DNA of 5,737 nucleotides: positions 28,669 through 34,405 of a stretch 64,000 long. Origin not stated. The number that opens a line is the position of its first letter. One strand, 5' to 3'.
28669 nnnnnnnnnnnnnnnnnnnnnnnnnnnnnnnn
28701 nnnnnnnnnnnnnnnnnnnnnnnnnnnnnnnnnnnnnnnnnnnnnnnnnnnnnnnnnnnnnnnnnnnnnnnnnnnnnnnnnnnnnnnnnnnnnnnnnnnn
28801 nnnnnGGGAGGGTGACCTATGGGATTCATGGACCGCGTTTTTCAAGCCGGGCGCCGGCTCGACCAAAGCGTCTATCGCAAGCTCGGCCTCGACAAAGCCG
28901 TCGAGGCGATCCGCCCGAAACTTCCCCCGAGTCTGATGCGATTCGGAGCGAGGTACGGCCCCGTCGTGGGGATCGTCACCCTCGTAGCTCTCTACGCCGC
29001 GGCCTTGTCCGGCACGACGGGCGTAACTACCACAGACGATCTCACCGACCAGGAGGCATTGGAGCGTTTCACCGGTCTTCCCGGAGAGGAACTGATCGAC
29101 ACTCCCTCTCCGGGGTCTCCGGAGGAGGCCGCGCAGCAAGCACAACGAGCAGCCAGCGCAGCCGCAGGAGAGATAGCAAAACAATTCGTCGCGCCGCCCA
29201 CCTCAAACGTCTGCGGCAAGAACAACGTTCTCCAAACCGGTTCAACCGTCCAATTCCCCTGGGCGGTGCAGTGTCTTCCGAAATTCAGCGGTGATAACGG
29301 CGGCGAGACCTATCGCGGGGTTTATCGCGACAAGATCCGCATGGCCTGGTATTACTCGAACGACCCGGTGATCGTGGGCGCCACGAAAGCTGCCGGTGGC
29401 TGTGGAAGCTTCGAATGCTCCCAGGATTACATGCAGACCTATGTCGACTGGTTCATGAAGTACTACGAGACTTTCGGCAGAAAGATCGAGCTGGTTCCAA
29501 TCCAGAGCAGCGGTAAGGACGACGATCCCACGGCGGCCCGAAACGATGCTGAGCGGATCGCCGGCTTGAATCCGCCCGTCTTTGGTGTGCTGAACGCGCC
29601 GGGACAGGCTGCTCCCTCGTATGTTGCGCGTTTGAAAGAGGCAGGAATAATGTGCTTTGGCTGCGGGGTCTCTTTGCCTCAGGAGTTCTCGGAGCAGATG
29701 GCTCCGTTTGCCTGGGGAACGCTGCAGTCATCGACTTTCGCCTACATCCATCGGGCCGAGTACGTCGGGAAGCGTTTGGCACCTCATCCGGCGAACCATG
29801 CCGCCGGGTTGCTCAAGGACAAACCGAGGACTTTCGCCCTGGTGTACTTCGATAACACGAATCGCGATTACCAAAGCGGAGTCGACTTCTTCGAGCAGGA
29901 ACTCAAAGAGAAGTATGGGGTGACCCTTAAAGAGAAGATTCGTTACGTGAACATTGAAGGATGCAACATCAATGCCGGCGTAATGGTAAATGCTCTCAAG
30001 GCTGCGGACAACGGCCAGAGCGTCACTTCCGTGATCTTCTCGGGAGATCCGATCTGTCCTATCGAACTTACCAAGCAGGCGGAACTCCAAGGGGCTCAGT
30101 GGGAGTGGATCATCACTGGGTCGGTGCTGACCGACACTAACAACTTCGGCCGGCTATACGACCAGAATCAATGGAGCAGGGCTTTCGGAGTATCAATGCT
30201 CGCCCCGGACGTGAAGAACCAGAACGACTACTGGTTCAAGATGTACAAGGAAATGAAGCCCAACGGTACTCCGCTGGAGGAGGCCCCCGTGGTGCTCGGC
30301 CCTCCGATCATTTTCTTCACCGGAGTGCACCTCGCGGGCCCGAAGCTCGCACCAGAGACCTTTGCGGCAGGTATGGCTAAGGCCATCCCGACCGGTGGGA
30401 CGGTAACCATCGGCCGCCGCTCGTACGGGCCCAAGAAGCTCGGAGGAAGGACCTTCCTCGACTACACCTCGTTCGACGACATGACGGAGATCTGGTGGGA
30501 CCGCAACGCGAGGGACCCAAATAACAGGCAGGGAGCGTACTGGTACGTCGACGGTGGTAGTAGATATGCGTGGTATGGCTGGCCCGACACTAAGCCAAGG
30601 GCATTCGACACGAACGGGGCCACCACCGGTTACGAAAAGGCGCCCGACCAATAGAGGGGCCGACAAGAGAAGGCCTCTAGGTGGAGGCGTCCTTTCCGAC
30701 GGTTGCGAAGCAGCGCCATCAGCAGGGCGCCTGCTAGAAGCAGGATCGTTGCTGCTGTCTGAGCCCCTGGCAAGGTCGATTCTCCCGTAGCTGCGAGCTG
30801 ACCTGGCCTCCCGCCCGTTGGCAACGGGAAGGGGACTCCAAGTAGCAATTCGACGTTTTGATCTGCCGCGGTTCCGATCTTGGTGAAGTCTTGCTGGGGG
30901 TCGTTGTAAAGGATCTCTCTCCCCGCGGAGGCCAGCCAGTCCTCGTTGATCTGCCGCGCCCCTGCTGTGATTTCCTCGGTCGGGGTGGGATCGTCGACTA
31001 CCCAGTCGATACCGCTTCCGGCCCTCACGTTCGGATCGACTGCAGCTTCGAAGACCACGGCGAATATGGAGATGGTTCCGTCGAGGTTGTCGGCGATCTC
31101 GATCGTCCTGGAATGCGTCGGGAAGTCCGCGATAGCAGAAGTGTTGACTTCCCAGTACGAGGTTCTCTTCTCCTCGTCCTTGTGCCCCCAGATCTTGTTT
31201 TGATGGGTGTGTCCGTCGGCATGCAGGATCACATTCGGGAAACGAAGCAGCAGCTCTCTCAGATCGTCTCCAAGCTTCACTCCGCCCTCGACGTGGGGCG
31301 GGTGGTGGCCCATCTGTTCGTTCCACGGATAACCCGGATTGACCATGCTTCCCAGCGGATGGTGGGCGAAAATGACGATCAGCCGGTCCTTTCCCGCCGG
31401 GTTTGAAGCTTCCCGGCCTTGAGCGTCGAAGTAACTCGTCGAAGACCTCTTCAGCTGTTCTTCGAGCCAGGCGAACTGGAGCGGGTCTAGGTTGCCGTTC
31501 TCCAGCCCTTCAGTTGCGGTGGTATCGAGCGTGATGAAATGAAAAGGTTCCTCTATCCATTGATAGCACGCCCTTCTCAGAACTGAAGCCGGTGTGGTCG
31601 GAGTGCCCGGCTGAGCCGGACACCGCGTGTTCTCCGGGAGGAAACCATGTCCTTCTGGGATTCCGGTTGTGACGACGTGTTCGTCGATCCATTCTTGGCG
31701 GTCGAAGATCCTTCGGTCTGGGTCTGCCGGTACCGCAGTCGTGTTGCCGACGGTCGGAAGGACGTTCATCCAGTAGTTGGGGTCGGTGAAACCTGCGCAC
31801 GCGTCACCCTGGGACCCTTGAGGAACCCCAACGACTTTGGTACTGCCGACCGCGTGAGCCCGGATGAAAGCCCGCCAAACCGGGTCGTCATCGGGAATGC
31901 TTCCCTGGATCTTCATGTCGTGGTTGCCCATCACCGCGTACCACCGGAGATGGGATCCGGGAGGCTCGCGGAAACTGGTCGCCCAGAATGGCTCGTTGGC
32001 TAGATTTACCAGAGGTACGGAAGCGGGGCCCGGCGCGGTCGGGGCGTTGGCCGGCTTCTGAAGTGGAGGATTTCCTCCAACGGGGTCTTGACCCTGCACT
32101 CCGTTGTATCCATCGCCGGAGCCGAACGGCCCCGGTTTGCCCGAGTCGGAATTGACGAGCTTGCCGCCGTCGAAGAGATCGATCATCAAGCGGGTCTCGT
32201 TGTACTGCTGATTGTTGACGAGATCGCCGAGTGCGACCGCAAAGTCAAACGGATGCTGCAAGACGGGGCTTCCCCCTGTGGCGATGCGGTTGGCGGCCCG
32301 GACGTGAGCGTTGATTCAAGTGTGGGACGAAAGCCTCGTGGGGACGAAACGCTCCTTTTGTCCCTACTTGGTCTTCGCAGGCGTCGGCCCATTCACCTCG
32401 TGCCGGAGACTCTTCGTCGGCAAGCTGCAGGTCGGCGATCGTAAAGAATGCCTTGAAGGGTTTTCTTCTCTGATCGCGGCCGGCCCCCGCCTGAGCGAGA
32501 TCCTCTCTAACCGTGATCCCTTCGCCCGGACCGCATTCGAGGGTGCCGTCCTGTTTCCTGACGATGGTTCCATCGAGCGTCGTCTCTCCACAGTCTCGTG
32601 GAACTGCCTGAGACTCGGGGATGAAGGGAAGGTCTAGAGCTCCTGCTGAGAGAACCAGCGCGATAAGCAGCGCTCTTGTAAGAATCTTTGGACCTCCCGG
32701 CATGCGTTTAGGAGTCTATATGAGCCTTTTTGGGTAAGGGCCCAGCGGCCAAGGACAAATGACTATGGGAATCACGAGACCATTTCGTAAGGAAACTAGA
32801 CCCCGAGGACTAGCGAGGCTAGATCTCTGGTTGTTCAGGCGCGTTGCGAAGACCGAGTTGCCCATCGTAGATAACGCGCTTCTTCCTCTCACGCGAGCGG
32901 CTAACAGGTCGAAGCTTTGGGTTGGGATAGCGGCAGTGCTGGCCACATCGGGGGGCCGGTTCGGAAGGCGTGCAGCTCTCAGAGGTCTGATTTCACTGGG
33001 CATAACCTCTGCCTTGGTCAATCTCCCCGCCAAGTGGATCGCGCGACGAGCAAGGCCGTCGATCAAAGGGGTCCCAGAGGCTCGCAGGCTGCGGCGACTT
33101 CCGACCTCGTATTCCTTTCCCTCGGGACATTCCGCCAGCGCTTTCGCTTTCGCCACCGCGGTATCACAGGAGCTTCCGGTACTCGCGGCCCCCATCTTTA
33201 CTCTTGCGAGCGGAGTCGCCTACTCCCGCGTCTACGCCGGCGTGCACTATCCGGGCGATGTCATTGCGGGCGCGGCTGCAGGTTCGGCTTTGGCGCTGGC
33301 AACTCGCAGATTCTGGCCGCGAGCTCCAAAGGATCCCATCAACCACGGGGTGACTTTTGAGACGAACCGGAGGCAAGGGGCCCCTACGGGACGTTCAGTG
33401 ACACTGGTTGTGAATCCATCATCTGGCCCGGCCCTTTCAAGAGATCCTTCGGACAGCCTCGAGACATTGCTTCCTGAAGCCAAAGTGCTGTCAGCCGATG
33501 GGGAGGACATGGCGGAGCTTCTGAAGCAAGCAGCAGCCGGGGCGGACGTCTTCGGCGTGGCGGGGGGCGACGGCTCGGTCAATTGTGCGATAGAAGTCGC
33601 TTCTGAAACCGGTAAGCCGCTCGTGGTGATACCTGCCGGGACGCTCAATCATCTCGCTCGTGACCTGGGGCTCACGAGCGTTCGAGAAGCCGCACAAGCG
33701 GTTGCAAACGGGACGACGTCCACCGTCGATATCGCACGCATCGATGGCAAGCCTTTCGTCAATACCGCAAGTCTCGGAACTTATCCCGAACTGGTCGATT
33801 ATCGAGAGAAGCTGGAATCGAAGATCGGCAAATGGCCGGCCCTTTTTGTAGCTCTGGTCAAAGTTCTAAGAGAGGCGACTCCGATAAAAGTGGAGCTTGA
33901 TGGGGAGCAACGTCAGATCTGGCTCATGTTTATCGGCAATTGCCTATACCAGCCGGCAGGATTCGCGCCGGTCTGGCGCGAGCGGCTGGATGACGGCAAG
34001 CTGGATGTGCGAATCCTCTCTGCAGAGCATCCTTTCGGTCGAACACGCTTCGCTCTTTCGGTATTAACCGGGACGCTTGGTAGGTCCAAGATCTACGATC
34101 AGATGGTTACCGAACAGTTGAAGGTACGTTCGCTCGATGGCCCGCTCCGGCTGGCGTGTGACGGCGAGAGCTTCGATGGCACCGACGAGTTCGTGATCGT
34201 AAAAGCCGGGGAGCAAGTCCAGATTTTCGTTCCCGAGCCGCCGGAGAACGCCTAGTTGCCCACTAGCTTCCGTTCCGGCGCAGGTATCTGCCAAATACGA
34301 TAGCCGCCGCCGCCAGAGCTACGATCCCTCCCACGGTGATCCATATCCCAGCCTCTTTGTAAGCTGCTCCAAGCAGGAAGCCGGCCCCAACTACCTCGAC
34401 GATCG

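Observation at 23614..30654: Liv-type ABC importer with an MFS-transporter domain fused to both ATPase subunits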

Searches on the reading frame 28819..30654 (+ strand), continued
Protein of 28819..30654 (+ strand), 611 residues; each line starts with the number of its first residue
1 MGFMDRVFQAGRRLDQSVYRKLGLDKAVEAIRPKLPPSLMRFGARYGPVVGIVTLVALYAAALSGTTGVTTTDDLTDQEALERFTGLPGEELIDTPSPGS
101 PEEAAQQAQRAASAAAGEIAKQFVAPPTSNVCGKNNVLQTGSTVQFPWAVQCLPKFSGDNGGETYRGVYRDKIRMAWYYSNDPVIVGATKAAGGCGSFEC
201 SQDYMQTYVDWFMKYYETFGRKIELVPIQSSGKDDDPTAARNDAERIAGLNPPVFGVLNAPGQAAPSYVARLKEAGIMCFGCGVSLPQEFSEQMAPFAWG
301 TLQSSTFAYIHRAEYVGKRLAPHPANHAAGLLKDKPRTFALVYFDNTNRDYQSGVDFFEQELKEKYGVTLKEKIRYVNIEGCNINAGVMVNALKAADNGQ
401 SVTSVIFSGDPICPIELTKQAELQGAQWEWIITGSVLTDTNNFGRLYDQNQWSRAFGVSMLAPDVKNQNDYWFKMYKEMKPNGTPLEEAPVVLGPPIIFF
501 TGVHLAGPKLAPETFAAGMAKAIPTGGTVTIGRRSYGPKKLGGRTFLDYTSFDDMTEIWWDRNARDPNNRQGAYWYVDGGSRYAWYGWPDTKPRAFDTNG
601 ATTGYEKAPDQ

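Call 77: find_homologous_proteins(query=L082:5575-7284:+, max_evalue=1e-50)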
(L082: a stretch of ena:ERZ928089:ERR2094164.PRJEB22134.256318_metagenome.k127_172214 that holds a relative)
Query L082:5575-7284:+ (570 aa): 7944 proteins with E <= 1e-50 among 8000 candidates; the best 120 are listed.
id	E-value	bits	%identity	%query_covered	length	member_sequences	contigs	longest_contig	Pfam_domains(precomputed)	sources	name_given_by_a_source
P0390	0.0e+0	1117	90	100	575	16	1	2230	PF12399.15,PF01926.30,PF00005.34,PF13476.13,PF13555.13,PF03193.23,PF02463.26,PF13304.13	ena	-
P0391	4.5e-278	942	80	94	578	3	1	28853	PF12399.15,PF00005.34,PF13476.13,PF13555.13,PF03193.23,PF02463.26,PF13304.13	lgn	-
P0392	7.3e-278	941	77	96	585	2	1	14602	PF12399.15,PF00005.34,PF13476.13,PF13555.13,PF00004.36,PF03193.23,PF02463.26,PF13304.13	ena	-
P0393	4.0e-277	939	79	94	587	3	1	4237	PF12399.15,PF00005.34,PF13476.13,PF13555.13,PF03193.23,PF02463.26,PF13304.13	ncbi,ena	-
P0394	3.7e-276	935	79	93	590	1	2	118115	PF12399.15,PF00005.34,PF13476.13,PF13555.13,PF03193.23,PF02463.26,PF13304.13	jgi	jgi:ABC-type branched-subunit amino acid transport system ATPase component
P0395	1.5e-275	933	78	95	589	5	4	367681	PF12399.15,PF13604.13,PF00005.34,PF13476.13,PF13555.13,PF03193.23,PF02463.26,PF13304.13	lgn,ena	-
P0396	2.7e-275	932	76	98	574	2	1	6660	PF12399.15,PF01926.30,PF00005.34,PF13476.13,PF13555.13,PF03193.23,PF02463.26,PF13304.13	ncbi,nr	ncbi:MAG TPA: ATP-binding cassette domain-containing protein [Acidimicrobiales bacterium]|nr:ATP-bin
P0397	5.6e-275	931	80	92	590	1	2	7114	PF12399.15,PF00005.34,PF13476.13,PF13555.13,PF03193.23,PF02463.26,PF13304.13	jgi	-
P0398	7.1e-275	931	80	93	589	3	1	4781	PF12399.15,PF00005.34,PF13476.13,PF13555.13,PF00004.36,PF03193.23,PF02463.26,PF13304.13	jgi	-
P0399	2.6e-274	929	76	96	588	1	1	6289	PF12399.15,PF00005.34,PF13476.13,PF13555.13,PF00004.36,PF03193.23,PF02463.26,PF13304.13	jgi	jgi:ABC-type branched-subunit amino acid transport system ATPase component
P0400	1.5e-273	927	79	91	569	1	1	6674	PF12399.15,PF13604.13,PF00005.34,PF13476.13,PF13555.13,PF02463.26,PF13304.13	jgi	-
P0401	4.1e-273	925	77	96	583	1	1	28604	PF12399.15,PF00005.34,PF13476.13,PF13555.13,PF03193.23,PF02463.26,PF13304.13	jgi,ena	-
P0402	7.1e-273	924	79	92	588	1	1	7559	PF12399.15,PF00005.34,PF13476.13,PF13555.13,PF03193.23,PF02463.26,PF13304.13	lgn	-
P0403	1.4e-271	920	78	95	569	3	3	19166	PF12399.15,PF13604.13,PF00005.34,PF13175.13,PF13476.13,PF13555.13,PF03193.23,PF02463.26,PF13304.13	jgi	jgi:ABC-type branched-subunit amino acid transport system ATPase component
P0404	1.4e-271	920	76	95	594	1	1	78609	PF12399.15,PF00005.34,PF13476.13,PF13555.13,PF03193.23,PF02463.26,PF13304.13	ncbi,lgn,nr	ncbi:MAG: ATP-binding cassette domain-containing protein [Actinomycetota bacterium]|nr:ATP-binding c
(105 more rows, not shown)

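Call 78: search_protein_families(library=pfam, alignment_id=A2, max_evalue=0.01)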
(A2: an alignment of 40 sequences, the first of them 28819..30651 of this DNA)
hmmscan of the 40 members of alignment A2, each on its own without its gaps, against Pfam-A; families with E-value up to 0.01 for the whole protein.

A. member 1, window:28819-30651:+ (611 aa): 0 families

B. families by the number of members that match (of 40 scanned): 3 families
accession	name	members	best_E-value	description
PF13458.12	Peripla_BP_6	9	4.7e-09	Periplasmic binding protein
PF00702.32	Hydrolase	3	9.5e-06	haloacid dehalogenase-like hydrolase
PF22291.1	DUF6964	1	0.00059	Family of unknown function (DUF6964)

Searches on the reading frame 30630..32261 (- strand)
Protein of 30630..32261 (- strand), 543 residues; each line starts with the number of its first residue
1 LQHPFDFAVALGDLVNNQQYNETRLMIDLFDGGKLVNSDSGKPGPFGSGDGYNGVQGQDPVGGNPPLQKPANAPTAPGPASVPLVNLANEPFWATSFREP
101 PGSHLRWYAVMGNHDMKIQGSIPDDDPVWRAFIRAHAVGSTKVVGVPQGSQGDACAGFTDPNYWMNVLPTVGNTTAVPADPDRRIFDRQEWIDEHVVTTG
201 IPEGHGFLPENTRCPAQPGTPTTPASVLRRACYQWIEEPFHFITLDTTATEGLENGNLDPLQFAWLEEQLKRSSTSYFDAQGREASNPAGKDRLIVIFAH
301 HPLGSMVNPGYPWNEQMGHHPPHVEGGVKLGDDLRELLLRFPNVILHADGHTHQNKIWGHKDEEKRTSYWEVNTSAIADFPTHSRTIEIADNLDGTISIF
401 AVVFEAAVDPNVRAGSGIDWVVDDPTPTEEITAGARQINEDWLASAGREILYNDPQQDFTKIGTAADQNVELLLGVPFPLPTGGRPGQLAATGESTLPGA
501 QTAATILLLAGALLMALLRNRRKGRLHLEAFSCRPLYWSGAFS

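Call 29: search_protein_families(library=pfam, proteins=[window:30630-32261:-], max_evalue=0.00001)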
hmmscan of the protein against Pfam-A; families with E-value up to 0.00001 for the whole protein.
window:30630-32261:- (543 aa): 0 families

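Call 83: search_protein_families(library=pfam, proteins=[window:30630-32261:-], max_evalue=0.01)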
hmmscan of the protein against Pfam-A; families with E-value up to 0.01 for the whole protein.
window:30630-32261:- (543 aa): 1 family
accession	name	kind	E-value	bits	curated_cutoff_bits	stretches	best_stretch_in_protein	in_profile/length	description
PF00149.33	Metallophos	-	0.00084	20.3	21.5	0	309-354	145-190/191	Calcineurin-like phosphoesterase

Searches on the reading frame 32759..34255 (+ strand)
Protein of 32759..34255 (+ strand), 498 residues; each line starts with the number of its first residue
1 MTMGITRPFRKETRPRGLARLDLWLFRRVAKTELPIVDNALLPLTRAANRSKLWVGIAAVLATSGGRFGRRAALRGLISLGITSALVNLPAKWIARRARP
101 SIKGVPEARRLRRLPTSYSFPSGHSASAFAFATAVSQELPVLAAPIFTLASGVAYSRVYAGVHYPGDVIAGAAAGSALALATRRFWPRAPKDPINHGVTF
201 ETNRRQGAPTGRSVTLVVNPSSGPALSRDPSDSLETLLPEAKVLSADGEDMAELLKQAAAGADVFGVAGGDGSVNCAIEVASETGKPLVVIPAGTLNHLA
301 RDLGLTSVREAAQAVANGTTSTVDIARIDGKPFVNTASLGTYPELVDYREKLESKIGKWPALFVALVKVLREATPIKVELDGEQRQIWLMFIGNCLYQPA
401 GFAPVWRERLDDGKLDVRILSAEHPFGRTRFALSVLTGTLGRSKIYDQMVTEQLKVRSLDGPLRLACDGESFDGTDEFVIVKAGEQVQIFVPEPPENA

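Call 29: search_protein_families(library=pfam, proteins=[window:32759-34255:+], max_evalue=0.00001)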
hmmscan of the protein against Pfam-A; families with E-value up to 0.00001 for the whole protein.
window:32759-34255:+ (498 aa): 3 families
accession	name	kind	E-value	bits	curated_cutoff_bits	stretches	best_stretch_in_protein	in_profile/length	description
PF01569.27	PAP2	-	9.5e-20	71.1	27.2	1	79-188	8-127/130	PAP2 superfamily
PF00781.29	DAGK_cat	-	1.2e-17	64.1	23.6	1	214-327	2-124/125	Diacylglycerol kinase catalytic domain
PF14378.12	PAP2_3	-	2.2e-06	28.1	27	1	118-178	125-187/190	PAP2 superfamily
